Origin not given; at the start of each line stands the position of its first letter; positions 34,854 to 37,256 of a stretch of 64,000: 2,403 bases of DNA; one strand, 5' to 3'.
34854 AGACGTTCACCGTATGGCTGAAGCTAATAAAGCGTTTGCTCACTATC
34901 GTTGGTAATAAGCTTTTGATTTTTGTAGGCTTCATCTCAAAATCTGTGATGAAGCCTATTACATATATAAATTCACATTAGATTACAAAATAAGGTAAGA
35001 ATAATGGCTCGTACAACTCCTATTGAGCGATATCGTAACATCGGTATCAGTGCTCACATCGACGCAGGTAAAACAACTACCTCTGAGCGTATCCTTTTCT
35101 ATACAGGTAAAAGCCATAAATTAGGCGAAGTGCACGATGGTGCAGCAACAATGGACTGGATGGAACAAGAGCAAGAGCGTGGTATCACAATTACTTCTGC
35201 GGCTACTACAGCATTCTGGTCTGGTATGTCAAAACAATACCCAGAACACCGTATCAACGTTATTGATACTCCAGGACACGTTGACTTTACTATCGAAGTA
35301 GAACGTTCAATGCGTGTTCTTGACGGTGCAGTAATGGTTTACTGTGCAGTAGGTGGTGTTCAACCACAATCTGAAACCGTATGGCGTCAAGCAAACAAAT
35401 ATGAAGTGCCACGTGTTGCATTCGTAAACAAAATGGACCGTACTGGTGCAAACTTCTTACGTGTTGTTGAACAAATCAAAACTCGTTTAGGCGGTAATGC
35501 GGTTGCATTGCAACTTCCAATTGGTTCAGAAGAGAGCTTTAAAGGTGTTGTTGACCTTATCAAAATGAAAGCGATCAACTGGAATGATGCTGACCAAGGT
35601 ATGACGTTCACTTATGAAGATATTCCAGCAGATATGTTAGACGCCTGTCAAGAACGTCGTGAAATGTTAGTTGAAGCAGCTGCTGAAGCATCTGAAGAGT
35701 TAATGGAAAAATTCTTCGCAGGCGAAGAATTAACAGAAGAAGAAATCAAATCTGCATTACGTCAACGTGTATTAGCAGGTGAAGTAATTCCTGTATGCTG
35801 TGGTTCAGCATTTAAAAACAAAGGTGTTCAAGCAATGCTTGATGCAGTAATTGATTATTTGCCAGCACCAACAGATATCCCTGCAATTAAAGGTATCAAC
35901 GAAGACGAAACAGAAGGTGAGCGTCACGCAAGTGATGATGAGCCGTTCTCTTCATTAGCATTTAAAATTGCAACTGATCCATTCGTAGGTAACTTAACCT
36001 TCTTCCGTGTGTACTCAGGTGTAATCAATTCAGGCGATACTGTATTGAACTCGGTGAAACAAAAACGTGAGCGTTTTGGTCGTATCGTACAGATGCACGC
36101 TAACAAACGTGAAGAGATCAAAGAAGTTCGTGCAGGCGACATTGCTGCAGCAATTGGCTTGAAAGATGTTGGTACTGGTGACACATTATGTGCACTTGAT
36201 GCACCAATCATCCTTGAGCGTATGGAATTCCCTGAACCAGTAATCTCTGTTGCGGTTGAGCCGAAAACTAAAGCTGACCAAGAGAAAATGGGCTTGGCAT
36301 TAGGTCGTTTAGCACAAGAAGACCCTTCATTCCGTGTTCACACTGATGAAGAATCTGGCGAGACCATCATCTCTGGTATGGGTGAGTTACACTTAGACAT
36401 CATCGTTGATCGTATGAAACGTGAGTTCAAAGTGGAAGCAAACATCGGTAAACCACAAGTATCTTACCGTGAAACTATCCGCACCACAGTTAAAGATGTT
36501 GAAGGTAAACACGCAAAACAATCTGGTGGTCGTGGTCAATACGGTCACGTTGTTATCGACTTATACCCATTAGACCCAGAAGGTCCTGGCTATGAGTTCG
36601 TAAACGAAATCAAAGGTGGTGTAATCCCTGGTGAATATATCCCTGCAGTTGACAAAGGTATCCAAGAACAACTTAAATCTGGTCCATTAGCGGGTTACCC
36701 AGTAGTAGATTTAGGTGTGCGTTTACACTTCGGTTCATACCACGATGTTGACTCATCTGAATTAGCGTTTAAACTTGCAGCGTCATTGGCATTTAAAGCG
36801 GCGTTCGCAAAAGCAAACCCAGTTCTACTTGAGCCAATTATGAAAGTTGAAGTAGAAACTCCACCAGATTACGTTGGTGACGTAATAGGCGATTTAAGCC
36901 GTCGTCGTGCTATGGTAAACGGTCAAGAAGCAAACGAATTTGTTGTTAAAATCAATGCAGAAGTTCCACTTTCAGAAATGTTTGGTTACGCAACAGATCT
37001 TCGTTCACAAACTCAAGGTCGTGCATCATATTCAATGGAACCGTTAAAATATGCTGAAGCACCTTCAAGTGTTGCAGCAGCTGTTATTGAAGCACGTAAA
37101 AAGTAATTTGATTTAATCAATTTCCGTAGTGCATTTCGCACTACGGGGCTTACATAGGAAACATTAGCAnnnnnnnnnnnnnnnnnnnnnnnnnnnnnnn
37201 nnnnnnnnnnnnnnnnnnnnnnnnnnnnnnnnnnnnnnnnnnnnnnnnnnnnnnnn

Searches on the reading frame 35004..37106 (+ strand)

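Call 64: search_protein_families(library=pfam, proteins=[window:35004-37106:+], max_evalue=0.00001)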
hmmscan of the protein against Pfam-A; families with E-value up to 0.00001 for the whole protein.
window:35004-37106:+ (700 aa): 7 families
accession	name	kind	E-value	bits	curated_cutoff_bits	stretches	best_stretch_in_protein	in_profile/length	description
PF00009.33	GTP_EFTU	-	1.3e-64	217.7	26.5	1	9-287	2-187/188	Elongation factor Tu GTP binding domain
PF03764.24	EFG_IV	-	1.5e-48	164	24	1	484-605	1-121/121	Elongation factor G, domain IV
PF14492.12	EFG_III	-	4.6e-35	119.9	27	1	409-483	1-75/75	Elongation Factor G, domain III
PF00679.30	EFG_C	-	1.7e-27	95.7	27.9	1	607-691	1-86/89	Elongation factor G C-terminus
PF03144.31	GTP_EFTU_D2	-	3.2e-19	69.6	30.3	1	329-396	1-73/73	Elongation factor Tu domain 2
PF22042.2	EF-G_D2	-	2.7e-17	63.1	27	1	314-397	1-83/84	Elongation factor G domain 2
PF16658.11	RF3_C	-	3.2e-06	27.4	40.1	1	417-498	14-95/132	Class II release factor RF3, C-terminal domain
